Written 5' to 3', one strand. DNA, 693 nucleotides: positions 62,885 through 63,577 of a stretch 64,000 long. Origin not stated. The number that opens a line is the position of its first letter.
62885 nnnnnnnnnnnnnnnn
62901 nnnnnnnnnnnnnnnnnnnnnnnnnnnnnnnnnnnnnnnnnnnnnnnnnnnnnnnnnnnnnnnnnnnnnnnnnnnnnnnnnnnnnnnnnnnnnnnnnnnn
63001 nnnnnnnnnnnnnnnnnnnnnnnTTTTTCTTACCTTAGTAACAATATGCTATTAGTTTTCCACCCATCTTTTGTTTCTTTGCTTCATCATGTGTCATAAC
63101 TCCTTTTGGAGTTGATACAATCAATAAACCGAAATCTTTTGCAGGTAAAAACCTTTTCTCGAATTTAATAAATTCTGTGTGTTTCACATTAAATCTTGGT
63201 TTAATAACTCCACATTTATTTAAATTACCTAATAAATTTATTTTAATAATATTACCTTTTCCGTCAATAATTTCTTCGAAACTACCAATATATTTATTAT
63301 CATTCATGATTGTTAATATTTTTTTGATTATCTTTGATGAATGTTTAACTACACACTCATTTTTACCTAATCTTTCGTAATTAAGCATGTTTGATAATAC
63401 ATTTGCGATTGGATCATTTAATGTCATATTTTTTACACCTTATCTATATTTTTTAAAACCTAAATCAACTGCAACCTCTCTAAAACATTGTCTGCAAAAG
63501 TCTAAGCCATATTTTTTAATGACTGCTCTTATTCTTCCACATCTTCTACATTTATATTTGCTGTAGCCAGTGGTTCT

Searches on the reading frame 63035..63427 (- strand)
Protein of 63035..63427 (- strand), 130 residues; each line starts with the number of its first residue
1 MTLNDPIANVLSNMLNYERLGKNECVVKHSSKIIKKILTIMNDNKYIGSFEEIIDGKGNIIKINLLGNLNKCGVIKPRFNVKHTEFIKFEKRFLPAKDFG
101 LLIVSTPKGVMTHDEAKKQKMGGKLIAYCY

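Call 12: search_protein_families(library=ncbifam, proteins=[window:63035-63427:-], max_evalue=1e-10)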
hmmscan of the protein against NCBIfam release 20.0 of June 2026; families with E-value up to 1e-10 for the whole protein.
window:63035-63427:- (130 aa): 2 families
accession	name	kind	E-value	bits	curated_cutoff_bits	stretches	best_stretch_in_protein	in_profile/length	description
NF003115.0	PRK04034.1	equivalog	6.2e-53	178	126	1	1-130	1-130/130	30S ribosomal protein S8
NF001109.0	PRK00136.1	equivalog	1.5e-17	63.7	119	1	1-129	1-130/131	30S ribosomal protein S8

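Call 77: find_encoding_contigs(protein=window:63035-63427:-, flank=10000, max_places=1)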
Protein window:63035-63427:- (130 aa): 16 contigs read that carry it; 1 place shown.
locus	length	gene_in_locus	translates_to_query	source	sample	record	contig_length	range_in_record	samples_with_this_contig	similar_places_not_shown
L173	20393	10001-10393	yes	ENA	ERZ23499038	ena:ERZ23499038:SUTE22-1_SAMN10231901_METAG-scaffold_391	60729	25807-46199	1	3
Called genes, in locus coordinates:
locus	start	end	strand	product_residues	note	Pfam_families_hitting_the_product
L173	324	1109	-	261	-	PF04055:Radical_SAM, PF13186:SPASM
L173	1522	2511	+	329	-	PF00297:Ribosomal_L3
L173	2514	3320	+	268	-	PF00573:Ribosomal_L4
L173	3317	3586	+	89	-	PF00276:Ribosomal_L23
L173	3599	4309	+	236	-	PF03947:Ribosomal_L2_C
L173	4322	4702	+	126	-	PF00203:Ribosomal_S19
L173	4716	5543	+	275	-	PF00237:Ribosomal_L22 (weak)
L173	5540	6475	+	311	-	PF07650:KH_2, PF00189:Ribosomal_S3_C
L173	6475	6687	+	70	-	PF00831:Ribosomal_L29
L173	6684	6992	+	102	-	PF01253:SUI1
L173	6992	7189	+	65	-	PF01868:RNase_P-MRP_p29 (weak)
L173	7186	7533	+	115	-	PF16205:Ribosomal_S17_N (faint), PF00366:Ribosomal_S17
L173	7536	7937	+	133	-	PF00238:Ribosomal_L14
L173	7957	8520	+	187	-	PF16906:Ribosomal_L26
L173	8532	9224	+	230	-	PF08071:RS4NT, PF00900:Ribosomal_S4e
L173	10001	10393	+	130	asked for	PF00410:Ribosomal_S8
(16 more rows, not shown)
